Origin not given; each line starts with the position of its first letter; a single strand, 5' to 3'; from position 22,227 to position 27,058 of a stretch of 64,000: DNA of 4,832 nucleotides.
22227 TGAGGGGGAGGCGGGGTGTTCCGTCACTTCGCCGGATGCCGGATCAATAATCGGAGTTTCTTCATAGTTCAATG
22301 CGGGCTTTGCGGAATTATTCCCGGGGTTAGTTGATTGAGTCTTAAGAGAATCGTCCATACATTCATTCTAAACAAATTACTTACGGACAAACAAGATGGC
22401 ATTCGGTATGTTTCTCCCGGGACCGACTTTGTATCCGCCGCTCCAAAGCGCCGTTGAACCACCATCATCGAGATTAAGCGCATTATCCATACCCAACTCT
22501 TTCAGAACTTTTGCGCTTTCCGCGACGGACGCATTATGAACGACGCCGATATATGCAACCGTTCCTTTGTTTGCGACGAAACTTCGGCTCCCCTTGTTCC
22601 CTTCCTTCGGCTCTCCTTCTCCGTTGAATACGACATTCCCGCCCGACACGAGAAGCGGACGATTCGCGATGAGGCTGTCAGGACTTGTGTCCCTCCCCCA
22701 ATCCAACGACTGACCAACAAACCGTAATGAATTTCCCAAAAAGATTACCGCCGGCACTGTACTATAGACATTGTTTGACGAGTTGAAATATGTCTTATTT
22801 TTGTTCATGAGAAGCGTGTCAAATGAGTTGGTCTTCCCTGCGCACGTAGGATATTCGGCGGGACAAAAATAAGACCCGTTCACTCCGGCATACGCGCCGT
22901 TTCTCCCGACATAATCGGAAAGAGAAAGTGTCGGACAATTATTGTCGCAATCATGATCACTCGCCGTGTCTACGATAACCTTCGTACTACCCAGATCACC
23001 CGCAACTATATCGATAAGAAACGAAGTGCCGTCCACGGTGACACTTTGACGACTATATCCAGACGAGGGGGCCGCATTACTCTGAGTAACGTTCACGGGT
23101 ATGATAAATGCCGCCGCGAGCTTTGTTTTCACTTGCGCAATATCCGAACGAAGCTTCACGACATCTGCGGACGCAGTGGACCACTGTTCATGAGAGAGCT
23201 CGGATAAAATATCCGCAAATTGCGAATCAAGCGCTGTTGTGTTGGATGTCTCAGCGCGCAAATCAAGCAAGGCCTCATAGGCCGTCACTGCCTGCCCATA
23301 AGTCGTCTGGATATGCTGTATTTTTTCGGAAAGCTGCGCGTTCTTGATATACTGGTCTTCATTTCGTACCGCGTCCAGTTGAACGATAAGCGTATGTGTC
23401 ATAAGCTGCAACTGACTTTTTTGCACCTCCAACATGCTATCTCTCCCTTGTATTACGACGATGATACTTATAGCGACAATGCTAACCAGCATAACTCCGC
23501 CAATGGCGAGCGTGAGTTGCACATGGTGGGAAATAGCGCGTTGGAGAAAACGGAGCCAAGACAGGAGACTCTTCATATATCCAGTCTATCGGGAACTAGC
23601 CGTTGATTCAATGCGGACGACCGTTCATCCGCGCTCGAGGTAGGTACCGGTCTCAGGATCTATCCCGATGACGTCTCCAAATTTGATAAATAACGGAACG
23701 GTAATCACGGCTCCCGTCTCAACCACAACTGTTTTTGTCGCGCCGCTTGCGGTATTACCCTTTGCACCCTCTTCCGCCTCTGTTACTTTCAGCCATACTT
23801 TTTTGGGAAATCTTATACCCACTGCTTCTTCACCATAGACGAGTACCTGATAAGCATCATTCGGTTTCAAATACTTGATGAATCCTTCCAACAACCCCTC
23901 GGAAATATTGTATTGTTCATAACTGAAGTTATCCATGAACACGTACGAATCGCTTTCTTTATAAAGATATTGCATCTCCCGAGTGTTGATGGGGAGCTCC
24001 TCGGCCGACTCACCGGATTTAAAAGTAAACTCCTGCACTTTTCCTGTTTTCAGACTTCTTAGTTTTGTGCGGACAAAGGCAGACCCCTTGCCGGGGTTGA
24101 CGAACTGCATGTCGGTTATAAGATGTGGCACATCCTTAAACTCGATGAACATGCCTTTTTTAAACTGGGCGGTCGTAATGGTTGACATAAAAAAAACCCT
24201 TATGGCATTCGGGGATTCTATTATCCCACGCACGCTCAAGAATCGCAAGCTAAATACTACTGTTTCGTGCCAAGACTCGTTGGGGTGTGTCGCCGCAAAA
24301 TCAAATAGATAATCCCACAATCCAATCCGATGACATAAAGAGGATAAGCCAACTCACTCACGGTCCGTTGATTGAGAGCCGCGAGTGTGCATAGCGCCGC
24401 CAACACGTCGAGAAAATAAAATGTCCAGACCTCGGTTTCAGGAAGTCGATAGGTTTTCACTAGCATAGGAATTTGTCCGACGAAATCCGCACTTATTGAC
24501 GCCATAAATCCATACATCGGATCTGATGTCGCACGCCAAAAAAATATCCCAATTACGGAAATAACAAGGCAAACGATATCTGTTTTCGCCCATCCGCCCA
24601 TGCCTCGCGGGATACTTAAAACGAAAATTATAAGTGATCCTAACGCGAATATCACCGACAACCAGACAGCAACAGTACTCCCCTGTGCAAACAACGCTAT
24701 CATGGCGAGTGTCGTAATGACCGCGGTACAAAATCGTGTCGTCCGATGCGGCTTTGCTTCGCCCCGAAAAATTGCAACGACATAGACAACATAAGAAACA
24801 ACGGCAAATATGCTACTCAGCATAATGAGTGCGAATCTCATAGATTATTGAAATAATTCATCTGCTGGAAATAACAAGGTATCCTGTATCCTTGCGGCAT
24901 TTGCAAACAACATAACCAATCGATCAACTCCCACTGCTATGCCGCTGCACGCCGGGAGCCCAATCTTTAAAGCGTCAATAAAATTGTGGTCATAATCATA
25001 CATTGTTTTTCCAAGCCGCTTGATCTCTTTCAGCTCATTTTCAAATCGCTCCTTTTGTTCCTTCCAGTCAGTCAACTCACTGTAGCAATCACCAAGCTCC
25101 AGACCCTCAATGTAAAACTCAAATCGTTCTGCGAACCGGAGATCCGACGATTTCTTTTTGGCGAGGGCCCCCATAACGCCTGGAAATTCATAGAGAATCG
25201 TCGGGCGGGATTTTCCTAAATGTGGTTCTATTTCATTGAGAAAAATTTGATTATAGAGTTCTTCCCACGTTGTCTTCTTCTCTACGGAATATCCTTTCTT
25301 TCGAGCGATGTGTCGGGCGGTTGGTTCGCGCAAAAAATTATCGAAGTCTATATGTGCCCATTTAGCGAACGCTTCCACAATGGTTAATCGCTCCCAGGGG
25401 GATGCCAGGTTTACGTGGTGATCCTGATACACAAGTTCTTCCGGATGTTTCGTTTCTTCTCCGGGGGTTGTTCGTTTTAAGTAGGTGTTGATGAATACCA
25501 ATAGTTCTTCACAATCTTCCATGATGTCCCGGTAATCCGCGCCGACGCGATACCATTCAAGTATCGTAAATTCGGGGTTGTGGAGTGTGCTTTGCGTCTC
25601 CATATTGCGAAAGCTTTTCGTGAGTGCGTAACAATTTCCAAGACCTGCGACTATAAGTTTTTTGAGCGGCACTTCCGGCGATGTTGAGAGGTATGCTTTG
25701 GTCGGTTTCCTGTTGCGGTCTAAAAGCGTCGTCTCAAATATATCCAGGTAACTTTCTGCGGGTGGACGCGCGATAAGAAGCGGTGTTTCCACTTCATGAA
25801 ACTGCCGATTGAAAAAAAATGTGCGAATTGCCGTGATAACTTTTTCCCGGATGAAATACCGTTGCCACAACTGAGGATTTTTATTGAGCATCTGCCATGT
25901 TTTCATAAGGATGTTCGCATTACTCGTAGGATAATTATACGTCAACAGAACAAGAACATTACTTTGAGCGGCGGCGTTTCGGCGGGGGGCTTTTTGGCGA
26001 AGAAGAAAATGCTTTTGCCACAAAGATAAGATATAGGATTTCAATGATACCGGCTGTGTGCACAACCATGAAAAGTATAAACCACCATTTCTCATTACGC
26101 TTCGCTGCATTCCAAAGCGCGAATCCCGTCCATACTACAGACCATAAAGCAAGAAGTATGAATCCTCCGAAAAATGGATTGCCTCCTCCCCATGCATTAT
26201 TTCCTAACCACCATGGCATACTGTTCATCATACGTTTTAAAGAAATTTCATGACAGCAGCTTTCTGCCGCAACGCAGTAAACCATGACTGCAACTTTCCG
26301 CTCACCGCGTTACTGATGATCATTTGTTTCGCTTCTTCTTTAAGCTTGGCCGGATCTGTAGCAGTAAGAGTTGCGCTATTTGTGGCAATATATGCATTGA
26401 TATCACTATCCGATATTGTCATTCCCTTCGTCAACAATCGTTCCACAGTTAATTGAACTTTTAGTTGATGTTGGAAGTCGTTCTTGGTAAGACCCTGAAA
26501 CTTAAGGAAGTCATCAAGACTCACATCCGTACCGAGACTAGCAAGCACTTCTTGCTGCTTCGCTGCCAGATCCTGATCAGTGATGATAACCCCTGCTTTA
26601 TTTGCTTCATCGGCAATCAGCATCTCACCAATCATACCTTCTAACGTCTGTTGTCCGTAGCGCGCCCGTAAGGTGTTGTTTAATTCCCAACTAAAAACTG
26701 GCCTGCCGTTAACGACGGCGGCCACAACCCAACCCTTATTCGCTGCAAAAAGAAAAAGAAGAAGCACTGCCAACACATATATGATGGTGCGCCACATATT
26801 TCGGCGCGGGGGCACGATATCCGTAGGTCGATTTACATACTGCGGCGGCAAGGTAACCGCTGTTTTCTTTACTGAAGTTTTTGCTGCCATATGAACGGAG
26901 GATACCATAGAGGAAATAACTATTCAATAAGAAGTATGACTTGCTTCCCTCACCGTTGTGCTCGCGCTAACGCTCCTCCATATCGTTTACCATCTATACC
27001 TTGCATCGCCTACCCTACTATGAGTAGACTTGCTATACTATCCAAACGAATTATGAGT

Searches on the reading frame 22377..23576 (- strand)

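Call 70: search_protein_families(library=pfam, proteins=[window:22377-23576:-], max_evalue=0.0001)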
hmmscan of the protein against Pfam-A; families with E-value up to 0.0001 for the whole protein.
window:22377-23576:- (399 aa): 1 family
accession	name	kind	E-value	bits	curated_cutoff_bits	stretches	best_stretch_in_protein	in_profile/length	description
PF09992.14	NAGPA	-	3.1e-13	50.7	25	1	226-396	1-168/169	Phosphodiester glycosidase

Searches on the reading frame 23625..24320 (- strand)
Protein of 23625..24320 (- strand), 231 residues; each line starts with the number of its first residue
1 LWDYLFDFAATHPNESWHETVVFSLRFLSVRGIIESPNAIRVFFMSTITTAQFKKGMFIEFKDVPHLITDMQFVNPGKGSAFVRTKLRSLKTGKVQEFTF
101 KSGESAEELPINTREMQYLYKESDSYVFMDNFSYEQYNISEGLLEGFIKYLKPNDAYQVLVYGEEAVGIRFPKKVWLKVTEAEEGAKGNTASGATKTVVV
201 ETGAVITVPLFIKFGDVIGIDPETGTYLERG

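Call 70: search_protein_families(library=pfam, proteins=[window:23625-24320:-], max_evalue=0.0001)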
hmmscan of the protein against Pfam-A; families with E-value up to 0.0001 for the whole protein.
window:23625-24320:- (231 aa): 3 families
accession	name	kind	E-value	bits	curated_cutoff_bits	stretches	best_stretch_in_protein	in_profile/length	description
PF09285.17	Elong-fact-P_C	-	6e-22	77.6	25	1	175-230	1-56/56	Elongation factor P, C-terminal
PF08207.18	EFP_N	-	2.5e-21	75.9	23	1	49-105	1-57/58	Elongation factor P (EF-P) KOW-like domain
PF01132.26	EFP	-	4.4e-17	62.2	27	1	114-167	1-54/54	Elongation factor P (EF-P) OB domain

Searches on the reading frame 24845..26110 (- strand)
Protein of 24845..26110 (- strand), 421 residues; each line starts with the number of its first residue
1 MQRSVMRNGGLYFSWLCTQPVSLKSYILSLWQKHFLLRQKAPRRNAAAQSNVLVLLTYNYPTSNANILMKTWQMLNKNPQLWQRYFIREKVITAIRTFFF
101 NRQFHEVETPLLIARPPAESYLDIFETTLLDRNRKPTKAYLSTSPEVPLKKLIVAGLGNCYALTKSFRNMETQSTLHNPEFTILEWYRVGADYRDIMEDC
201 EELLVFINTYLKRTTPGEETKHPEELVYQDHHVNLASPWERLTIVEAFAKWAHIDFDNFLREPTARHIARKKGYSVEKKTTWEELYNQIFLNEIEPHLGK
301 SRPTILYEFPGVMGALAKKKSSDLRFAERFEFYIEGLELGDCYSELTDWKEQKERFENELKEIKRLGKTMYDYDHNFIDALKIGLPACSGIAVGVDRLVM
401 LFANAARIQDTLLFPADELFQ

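Call 70: search_protein_families(library=pfam, proteins=[window:24845-26110:-], max_evalue=0.0001)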
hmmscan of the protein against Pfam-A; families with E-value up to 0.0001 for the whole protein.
window:24845-26110:- (421 aa): 1 family
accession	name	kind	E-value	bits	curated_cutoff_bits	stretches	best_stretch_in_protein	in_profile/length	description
PF00152.25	tRNA-synt_2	-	1e-49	169.7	25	1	75-417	13-307/308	tRNA synthetases class II (D, K and N)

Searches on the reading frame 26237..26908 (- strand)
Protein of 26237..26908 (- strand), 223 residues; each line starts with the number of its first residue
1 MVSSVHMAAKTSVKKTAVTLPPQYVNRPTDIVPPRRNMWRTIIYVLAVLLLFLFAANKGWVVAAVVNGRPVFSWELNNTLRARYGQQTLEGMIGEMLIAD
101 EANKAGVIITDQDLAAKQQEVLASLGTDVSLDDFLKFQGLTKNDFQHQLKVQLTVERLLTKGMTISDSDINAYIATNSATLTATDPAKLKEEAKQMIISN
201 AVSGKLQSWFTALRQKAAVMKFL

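Call 70: search_protein_families(library=pfam, proteins=[window:26237-26908:-], max_evalue=0.0001)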
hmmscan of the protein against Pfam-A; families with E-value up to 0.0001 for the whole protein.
window:26237-26908:- (223 aa): 1 family
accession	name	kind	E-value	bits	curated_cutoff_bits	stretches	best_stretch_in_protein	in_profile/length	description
PF13624.11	SurA_N_3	-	3.3e-06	27.5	27.2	0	82-158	81-161/162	SurA-like N-terminal domain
